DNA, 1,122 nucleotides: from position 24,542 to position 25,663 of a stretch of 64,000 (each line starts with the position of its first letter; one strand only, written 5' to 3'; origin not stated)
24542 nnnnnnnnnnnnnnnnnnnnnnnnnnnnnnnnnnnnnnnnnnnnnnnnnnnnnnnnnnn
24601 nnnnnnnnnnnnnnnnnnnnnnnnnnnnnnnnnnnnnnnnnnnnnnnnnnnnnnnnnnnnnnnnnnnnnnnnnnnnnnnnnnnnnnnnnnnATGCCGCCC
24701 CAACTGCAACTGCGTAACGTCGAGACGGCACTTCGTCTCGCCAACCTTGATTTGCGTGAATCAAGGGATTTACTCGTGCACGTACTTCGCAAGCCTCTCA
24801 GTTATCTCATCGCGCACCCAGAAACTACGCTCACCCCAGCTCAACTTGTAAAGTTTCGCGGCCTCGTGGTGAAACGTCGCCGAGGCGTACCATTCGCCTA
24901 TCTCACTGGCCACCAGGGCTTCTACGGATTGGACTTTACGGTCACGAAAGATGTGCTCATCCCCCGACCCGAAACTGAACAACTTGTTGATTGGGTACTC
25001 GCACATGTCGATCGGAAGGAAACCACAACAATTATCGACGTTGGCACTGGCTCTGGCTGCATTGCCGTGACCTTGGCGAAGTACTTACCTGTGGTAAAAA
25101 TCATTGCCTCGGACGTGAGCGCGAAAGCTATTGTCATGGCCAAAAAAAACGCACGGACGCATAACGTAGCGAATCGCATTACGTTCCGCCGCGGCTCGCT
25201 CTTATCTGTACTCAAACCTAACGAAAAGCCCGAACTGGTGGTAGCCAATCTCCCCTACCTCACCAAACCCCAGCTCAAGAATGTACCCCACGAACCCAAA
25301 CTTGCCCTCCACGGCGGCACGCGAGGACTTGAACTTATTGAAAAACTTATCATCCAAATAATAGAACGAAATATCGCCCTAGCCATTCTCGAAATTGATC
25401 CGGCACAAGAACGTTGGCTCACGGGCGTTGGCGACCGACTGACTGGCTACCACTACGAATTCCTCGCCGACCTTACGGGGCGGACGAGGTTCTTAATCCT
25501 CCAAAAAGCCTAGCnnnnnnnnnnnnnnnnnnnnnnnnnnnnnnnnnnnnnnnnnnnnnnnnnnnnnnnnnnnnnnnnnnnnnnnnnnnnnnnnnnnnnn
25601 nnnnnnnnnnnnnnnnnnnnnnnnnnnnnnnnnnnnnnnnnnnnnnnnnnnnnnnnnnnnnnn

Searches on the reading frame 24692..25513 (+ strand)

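Call 63: search_protein_families(library=pfam, proteins=[window:24692-25513:+], max_evalue=0.001)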
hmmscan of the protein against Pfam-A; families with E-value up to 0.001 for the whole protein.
window:24692-25513:+ (273 aa): 15 families
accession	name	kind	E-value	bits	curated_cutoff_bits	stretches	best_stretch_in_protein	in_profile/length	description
PF05175.20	MTS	-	8.6e-12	45.5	23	1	103-191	24-110/170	Methyltransferase small domain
PF17827.6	PrmC_N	-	2.8e-11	44.3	23.4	1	7-73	3-71/71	PrmC N-terminal domain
PF06325.19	PrmA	-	2.1e-10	41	22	1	108-187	159-234/296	Ribosomal protein L11 methyltransferase (PrmA)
PF13649.12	Methyltransf_25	-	8.1e-10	39.7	27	1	114-199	1-86/97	Methyltransferase domain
PF12847.13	Methyltransf_18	-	5.4e-09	36.7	27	1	110-185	14-89/151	Methyltransferase domain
PF13847.12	Methyltransf_31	-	9.4e-09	35.5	27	1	110-186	3-81/145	Methyltransferase domain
PF09445.16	Methyltransf_15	-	9.7e-08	32.2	22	1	112-179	2-67/165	RNA cap guanine-N2 methyltransferase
PF00891.24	Methyltransf_2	-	3.4e-06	27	22.3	1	99-171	51-121/210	O-methyltransferase domain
PF01170.24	UPF0020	-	1e-05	25.8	22.3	1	134-191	76-133/197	RMKL-like, methyltransferase domain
PF04816.18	TrmK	-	2.1e-05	24.6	27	1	114-184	1-71/205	tRNA (adenine(22)-N(1))-methyltransferase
PF08242.18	Methyltransf_12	-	0.00022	22.3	30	1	115-185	1-71/98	Methyltransferase domain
PF05971.18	Methyltransf_10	-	0.0005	20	23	1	104-167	94-160/299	RNA methyltransferase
PF08241.18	Methyltransf_11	-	0.00052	21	21.2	1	115-182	1-63/95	Methyltransferase domain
PF13679.12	Methyltransf_32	-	0.00085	19.7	27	0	97-180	11-99/143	Methyltransferase domain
PF02390.23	Methyltransf_4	-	0.0009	19.2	24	0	112-165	3-56/173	Putative methyltransferase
